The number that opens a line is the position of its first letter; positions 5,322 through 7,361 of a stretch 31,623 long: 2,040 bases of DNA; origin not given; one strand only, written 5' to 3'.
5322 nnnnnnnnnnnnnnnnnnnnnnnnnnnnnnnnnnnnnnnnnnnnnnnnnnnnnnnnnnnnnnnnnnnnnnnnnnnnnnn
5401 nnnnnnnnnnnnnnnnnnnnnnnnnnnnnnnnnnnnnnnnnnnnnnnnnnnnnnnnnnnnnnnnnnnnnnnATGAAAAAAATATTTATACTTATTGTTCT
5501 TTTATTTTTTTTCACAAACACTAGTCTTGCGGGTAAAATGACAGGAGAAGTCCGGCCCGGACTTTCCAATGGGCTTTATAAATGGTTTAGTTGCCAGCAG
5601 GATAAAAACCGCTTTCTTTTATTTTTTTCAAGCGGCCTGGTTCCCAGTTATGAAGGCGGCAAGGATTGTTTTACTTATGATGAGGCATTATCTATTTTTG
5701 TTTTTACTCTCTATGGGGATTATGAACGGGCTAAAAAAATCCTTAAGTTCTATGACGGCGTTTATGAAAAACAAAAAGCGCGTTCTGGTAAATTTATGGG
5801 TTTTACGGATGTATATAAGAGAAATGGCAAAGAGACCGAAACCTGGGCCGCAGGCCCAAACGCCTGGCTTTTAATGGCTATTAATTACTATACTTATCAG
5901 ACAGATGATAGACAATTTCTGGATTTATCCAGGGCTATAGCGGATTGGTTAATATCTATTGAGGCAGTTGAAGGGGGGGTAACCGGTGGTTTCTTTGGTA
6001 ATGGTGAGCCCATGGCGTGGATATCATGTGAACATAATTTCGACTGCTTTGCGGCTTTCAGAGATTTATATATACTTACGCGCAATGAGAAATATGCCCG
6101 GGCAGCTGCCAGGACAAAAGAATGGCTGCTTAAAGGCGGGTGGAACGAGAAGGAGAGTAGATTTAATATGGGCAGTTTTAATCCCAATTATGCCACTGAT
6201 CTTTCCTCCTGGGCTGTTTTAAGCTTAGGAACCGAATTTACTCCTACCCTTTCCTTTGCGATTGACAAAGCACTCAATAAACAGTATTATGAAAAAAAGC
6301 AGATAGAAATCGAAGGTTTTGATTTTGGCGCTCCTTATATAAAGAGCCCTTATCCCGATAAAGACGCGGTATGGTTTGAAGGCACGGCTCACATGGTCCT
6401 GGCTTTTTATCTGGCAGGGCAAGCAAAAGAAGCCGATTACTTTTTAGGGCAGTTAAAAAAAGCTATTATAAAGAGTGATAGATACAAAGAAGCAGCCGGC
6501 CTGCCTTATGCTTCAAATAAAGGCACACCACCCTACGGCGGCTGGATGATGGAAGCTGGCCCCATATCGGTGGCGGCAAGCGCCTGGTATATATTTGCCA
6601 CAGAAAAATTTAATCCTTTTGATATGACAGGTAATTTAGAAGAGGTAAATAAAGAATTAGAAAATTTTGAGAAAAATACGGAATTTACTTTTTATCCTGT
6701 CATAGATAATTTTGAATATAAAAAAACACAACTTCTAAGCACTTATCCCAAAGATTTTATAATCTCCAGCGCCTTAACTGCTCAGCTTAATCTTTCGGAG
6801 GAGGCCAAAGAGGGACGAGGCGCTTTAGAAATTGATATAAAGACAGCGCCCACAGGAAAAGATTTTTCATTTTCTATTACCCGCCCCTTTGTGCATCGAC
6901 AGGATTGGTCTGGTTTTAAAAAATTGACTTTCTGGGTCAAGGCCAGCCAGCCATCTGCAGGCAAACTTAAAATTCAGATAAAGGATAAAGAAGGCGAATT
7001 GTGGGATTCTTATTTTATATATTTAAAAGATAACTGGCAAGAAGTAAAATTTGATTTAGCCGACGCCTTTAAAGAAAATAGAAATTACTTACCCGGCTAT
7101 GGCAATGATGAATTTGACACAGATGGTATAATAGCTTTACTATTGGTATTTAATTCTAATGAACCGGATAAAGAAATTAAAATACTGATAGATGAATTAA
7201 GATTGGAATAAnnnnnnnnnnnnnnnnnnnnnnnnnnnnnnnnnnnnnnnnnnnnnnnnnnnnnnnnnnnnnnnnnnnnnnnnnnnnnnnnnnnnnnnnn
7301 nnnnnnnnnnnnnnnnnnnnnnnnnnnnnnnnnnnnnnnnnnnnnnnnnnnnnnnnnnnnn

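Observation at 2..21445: Candidate new type of polysaccharide-utilisation system: PEP-CTERM-anchored binders, secreted solo CBMs, unknown barrel enzymes and a GH94, without SusC/D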

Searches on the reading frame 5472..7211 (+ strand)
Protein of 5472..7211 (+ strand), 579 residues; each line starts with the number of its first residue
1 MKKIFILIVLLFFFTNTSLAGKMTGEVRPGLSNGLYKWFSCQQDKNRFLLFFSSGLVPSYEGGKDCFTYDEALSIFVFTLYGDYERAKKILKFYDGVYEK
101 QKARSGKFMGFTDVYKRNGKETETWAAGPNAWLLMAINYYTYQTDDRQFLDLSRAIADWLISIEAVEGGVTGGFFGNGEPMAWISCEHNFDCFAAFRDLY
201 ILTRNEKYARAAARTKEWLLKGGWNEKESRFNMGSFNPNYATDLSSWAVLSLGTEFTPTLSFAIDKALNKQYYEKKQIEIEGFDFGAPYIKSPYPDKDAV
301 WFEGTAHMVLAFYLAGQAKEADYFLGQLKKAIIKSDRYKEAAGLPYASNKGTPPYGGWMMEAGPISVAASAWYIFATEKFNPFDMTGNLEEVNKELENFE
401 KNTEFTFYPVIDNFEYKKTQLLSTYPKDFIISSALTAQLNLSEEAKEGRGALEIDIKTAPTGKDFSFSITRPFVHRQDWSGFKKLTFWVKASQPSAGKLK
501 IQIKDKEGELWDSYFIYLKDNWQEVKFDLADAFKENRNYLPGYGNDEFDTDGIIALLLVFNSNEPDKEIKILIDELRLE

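Call 3: search_protein_families(library=pfam, proteins=[window:5472-7211:+], max_evalue=0.01)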
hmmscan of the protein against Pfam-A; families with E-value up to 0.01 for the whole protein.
window:5472-7211:+ (579 aa): 2 families
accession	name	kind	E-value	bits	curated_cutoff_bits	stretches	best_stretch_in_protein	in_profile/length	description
PF03425.19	CBM_11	-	4.3e-07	30.6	27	1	468-558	66-162/182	Carbohydrate binding domain (family 11)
PF07944.18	Beta-AFase-like_GH127_cat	-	0.0065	15.9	24.9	0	81-217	74-205/376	Beta-L-arabinofuranosidase, GH127 catalytic domain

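Call 11: search_solved_structures(query=window:5472-7211:+, max_evalue=1)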
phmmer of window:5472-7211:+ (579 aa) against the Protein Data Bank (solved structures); distinct sequences matched with E-value up to 1: 0.

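Call 41: search_protein_representatives(protein=window:5472-7211:+)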
Query: 579 residues. Proteins with E-value up to 0.001 (for the whole library): 1276; up to 1e-10: 594; up to 1e-30: 81. The best 150 are listed.
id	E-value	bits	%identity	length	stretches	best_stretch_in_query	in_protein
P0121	5.5e-160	550.2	46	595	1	26-579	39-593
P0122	5.2e-120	418.2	40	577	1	54-579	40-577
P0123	8.6e-109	381.2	41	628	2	24-433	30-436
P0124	7.0e-104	365.0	50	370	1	35-384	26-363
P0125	9.8e-104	364.5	42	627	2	53-449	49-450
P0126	3.9e-103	362.5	44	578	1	35-384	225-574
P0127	3.0e-102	359.6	47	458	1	53-396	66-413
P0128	3.6e-102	359.3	38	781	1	35-578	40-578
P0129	8.4e-89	315.2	47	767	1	57-396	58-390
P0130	4.5e-88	312.8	54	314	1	125-388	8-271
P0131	1.4e-61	225.3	33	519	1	54-562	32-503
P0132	8.7e-60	219.4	40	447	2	193-432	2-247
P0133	3.0e-58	214.3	30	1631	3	67-383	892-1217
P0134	4.9e-53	197.1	37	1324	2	54-395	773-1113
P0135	9.5e-51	189.5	39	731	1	53-385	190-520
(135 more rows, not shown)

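Call 48: find_encoding_contigs(protein=P0121, flank=10000, max_places=2)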
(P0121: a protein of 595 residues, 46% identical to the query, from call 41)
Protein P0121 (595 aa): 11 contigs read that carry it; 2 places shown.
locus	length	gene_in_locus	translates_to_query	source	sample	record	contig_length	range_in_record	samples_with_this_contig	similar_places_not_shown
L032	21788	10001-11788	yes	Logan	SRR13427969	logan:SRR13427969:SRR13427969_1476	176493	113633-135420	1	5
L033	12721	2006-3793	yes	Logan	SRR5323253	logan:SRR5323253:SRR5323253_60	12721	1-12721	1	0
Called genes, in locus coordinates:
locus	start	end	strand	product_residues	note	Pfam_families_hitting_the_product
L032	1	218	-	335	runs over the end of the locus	PF01116:F_bP_aldolase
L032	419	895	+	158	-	-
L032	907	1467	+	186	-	PF04011:LemA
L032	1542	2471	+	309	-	PF01435:Peptidase_M48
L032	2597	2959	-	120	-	-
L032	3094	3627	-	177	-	-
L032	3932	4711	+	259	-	PF00359:PTS_EIIA_2, PF02591:Zn_ribbon_9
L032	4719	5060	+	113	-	-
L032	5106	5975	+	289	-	-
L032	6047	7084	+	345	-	PF00733:Asn_synthase (weak), PF02540:NAD_synthase (weak), PF02568:ThiI (weak), PF03054:tRNA_Me_trans, PF06508:QueC, PF24167:DUF7411, PF20259:tRNA_Me_trans_M, PF20258:tRNA_Me_trans_C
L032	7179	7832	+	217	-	PF21582:CBM30 (weak)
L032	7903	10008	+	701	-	PF02836:Glyco_hydro_2_C, PF13428:TPR_14 (faint), PF13431:TPR_17 (faint), PF14559:TPR_19 (faint), PF13174:TPR_6 (faint), PF13424:TPR_12 (faint), PF00515:TPR_1 (faint), PF07719:TPR_2 (faint), +3 more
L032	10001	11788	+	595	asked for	-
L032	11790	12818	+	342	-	PF00356:LacI, PF00532:Peripla_BP_1, PF13407:Peripla_BP_4, PF13377:Peripla_BP_3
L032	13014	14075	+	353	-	PF00356:LacI, PF00532:Peripla_BP_1, PF13407:Peripla_BP_4, PF13377:Peripla_BP_3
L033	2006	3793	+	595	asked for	-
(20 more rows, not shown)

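Call 49: find_encoding_contigs(protein=P0126, flank=10000, max_places=2)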
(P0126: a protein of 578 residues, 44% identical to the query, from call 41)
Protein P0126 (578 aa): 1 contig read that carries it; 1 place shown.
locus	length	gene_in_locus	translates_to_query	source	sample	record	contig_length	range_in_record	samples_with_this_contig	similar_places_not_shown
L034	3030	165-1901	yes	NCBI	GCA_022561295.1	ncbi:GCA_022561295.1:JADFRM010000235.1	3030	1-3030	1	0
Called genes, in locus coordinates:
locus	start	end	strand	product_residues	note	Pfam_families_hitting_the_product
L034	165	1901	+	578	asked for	-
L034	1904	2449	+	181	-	PF00077:RVP (weak), PF13650:Asp_protease_2, PF13975:gag-asp_proteas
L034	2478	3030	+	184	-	?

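Call 78: search_protein_families(library=ncbifam, proteins=[window:5472-7211:+], max_evalue=0.01)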
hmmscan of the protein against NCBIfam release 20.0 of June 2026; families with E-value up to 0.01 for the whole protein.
window:5472-7211:+ (579 aa): 0 families
